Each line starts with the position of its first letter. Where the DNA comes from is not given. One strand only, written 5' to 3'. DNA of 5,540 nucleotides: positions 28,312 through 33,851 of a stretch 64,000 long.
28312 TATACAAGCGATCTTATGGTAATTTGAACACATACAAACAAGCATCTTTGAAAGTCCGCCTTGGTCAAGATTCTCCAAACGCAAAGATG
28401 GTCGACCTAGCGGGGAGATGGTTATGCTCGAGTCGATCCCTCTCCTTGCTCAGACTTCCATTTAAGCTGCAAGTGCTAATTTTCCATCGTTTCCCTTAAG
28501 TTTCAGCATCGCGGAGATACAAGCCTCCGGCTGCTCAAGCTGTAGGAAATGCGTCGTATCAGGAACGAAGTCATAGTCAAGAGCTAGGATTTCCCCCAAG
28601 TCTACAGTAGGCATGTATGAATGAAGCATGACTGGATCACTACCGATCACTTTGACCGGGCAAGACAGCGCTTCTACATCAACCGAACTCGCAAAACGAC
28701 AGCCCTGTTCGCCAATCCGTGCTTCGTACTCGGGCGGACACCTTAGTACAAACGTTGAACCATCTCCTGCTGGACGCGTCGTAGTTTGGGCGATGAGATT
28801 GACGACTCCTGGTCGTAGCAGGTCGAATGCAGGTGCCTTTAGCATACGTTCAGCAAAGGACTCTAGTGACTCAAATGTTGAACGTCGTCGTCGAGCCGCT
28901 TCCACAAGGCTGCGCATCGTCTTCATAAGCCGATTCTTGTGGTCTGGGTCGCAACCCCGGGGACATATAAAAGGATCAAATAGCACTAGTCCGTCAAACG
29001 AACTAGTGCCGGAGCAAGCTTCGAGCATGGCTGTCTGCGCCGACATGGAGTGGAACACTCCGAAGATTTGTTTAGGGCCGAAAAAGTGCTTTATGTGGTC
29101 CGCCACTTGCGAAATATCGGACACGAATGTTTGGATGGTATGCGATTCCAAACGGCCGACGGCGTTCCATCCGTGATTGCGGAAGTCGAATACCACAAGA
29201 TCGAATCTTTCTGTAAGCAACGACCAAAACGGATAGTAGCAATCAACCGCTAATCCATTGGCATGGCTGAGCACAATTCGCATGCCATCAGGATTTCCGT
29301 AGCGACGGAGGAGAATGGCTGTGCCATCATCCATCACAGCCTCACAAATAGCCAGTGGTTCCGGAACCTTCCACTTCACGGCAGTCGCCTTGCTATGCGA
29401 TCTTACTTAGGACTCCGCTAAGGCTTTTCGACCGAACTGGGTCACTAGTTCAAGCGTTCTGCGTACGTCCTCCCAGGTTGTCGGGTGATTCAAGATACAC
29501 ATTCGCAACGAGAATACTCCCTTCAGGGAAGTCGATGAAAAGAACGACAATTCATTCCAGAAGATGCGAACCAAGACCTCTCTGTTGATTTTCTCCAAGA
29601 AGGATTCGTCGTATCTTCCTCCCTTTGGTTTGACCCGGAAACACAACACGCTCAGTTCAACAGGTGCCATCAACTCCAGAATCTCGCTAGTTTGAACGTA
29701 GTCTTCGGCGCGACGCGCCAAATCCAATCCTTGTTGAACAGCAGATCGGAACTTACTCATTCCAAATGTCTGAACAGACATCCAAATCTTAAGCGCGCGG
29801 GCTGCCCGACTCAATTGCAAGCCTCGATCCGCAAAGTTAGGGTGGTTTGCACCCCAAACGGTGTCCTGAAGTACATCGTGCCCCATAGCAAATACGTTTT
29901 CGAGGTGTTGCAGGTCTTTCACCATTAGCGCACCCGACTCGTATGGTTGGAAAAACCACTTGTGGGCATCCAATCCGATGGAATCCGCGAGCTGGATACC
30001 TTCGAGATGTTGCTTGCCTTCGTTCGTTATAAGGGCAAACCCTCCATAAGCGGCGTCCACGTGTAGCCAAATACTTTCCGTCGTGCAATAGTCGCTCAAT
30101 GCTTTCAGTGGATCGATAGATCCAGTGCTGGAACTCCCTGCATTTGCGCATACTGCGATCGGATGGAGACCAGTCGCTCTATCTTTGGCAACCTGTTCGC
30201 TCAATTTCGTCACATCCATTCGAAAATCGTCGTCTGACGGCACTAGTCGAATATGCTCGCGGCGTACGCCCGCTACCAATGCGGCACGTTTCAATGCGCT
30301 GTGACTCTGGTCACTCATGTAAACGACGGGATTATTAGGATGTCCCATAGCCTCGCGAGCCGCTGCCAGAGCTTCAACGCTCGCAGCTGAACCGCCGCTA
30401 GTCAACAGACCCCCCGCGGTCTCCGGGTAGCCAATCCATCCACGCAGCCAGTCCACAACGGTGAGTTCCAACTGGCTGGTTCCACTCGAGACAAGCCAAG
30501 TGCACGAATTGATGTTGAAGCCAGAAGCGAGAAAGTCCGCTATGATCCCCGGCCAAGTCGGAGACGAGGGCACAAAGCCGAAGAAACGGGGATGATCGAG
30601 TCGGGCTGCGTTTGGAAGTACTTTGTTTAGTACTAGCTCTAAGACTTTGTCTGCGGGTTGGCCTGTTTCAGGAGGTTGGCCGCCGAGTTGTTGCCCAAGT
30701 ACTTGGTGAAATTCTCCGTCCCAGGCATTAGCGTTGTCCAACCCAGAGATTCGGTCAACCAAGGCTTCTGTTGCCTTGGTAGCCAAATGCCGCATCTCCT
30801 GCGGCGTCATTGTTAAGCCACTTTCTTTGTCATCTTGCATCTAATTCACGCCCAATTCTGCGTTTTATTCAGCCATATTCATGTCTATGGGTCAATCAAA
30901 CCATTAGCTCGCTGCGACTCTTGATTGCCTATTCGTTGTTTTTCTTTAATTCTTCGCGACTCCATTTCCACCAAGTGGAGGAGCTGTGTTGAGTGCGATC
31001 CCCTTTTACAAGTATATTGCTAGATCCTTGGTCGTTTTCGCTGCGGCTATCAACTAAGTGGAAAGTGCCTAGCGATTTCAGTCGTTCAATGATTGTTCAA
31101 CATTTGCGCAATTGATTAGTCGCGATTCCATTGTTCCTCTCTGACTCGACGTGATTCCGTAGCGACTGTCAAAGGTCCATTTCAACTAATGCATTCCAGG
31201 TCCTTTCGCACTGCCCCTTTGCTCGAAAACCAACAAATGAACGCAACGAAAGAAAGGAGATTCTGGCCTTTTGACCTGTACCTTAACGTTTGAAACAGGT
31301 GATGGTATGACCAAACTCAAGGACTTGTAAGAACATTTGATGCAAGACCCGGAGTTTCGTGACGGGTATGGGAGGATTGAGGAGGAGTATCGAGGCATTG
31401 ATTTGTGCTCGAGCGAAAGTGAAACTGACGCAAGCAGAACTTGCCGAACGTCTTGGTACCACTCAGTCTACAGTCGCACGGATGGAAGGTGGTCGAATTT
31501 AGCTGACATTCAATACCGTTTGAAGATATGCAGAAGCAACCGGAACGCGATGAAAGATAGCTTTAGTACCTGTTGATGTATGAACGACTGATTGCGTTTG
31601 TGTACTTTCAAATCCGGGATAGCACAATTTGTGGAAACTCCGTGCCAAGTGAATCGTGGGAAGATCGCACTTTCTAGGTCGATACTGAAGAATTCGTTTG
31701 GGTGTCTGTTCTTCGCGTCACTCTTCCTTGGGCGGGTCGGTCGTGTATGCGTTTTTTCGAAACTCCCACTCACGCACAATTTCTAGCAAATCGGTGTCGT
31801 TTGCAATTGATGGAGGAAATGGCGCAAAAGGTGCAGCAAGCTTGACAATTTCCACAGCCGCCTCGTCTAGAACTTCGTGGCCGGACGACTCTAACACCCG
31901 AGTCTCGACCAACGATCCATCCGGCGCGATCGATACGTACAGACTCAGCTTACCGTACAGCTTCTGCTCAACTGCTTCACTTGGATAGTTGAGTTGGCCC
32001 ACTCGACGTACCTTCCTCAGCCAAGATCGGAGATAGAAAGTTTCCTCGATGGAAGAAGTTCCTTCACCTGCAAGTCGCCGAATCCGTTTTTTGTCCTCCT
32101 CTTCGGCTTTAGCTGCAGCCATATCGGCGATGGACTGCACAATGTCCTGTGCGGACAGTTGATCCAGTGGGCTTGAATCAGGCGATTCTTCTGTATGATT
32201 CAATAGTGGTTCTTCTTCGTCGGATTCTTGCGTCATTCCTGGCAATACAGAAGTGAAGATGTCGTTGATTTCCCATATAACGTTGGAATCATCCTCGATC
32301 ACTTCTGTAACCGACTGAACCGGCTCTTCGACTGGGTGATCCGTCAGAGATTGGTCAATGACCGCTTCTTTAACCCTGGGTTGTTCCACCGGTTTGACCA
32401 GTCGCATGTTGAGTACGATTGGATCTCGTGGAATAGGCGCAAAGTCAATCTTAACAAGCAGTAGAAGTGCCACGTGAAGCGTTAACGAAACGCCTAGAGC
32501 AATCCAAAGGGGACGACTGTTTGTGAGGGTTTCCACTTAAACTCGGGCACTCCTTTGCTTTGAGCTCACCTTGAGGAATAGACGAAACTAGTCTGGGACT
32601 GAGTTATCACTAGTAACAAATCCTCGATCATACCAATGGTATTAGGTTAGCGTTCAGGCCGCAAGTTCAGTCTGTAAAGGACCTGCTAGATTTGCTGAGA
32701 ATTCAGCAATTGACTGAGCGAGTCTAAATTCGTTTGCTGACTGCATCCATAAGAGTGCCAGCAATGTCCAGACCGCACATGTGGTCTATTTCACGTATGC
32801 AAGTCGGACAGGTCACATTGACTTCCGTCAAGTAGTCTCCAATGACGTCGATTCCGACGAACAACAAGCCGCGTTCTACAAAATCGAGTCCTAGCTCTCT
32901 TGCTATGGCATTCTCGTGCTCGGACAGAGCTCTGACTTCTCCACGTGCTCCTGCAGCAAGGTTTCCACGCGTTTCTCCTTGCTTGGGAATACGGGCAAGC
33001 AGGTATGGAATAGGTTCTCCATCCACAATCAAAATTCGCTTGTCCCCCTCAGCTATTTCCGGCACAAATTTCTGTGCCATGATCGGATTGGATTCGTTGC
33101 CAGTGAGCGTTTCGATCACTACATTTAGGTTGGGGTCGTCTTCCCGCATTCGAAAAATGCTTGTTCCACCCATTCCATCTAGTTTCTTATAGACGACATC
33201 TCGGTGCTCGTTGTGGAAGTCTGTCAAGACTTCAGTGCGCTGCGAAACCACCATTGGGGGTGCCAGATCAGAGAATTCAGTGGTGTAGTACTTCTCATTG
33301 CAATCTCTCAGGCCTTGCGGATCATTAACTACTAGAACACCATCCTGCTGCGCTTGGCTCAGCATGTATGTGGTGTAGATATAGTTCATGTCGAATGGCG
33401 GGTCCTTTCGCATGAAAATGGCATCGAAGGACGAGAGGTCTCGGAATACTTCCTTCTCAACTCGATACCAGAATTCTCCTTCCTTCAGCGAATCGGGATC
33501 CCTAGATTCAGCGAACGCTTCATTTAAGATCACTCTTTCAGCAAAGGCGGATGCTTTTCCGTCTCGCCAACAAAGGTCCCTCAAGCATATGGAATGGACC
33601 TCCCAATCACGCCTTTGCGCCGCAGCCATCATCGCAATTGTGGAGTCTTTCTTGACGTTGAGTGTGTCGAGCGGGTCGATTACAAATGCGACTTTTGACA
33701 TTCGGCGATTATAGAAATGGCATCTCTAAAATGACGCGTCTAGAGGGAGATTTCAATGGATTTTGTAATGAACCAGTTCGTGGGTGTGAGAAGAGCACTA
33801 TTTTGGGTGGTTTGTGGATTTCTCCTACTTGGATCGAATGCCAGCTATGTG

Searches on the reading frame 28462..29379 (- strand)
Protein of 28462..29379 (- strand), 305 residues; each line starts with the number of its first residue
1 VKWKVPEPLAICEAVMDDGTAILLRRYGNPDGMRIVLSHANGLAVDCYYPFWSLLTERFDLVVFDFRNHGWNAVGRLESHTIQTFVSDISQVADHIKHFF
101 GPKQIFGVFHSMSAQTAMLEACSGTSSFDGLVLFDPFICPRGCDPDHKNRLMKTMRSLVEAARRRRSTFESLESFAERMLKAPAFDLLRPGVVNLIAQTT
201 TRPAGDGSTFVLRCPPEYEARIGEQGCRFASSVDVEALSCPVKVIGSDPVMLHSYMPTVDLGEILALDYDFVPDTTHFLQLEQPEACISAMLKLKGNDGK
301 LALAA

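Call 13: search_protein_families(library=pfam, proteins=[window:28462-29379:-], max_evalue=0.001)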
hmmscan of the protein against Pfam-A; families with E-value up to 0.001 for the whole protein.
window:28462-29379:- (305 aa): 2 families
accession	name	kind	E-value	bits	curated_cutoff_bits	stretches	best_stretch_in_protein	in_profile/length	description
PF12697.13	Abhydrolase_6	-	4.4e-12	47.5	26.3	1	35-288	1-215/217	Alpha/beta hydrolase family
PF12146.15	Hydrolase_4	-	1.2e-06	28.4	27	1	52-162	25-137/239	Serine aminopeptidase, S33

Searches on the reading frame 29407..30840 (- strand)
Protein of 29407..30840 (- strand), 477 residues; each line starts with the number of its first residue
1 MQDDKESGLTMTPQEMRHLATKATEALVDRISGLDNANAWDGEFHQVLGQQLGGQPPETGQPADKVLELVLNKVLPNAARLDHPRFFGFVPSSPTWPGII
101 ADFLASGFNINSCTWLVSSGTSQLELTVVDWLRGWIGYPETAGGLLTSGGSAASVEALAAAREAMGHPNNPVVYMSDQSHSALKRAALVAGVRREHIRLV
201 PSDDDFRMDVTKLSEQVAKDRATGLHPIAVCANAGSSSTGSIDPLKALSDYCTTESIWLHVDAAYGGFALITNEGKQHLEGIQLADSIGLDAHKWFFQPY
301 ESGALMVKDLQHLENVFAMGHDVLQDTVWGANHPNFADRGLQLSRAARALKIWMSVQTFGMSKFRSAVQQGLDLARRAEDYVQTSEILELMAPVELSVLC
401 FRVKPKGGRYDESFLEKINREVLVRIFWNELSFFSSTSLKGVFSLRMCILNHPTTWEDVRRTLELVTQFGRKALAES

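Call 13: search_protein_families(library=pfam, proteins=[window:29407-30840:-], max_evalue=0.001)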
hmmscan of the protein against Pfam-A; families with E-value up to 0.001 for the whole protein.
window:29407-30840:- (477 aa): 3 families
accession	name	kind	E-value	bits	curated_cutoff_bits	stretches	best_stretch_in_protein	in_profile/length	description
PF00282.25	Pyridoxal_deC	-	2.4e-66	224.5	27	1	57-404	13-375/375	Pyridoxal-dependent decarboxylase conserved domain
PF00155.27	Aminotran_1_2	-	1.2e-08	35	19.7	1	137-270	60-193/361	Aminotransferase class I and II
PF00266.25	Aminotran_5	-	8.4e-07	28.7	21.5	1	133-264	53-177/371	Aminotransferase class-V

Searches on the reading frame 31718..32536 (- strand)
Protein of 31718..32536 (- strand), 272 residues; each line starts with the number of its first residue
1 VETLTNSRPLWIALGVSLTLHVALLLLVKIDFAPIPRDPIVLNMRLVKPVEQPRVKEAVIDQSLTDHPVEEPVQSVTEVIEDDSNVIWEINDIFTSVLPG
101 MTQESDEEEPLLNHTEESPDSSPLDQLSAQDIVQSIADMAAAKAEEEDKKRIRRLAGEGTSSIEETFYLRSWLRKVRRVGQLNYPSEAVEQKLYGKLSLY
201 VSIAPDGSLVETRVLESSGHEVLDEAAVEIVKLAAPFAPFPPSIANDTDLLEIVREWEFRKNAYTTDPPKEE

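Call 56: search_protein_families(library=pfam, proteins=[window:31718-32536:-], max_evalue=0.0001)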
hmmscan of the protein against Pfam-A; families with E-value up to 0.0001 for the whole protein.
window:31718-32536:- (272 aa): 2 families
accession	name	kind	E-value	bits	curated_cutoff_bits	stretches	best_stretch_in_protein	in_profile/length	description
PF03544.19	TonB_C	-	5.7e-15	56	24.6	1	181-243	2-63/79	Gram-negative bacterial TonB protein C-terminal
PF13103.11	TonB_2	-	3e-07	30.9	22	1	171-243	3-73/85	TonB C terminal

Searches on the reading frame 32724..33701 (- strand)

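Call 56: search_protein_families(library=pfam, proteins=[window:32724-33701:-], max_evalue=0.0001)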
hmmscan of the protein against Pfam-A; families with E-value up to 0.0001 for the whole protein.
window:32724-33701:- (325 aa): 3 families
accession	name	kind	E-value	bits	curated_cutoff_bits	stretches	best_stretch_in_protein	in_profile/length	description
PF02955.21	GSH-S_ATP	-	1.1e-67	227.3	23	1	136-308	1-173/175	Prokaryotic glutathione synthetase, ATP-grasp domain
PF02951.20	GSH-S_N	-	4.2e-42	143.4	21.3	1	3-132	2-119/119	Prokaryotic glutathione synthetase, N-terminal domain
PF08443.16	RimK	-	1.5e-11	44.7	21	1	167-320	41-187/188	RimK-like ATP-grasp domain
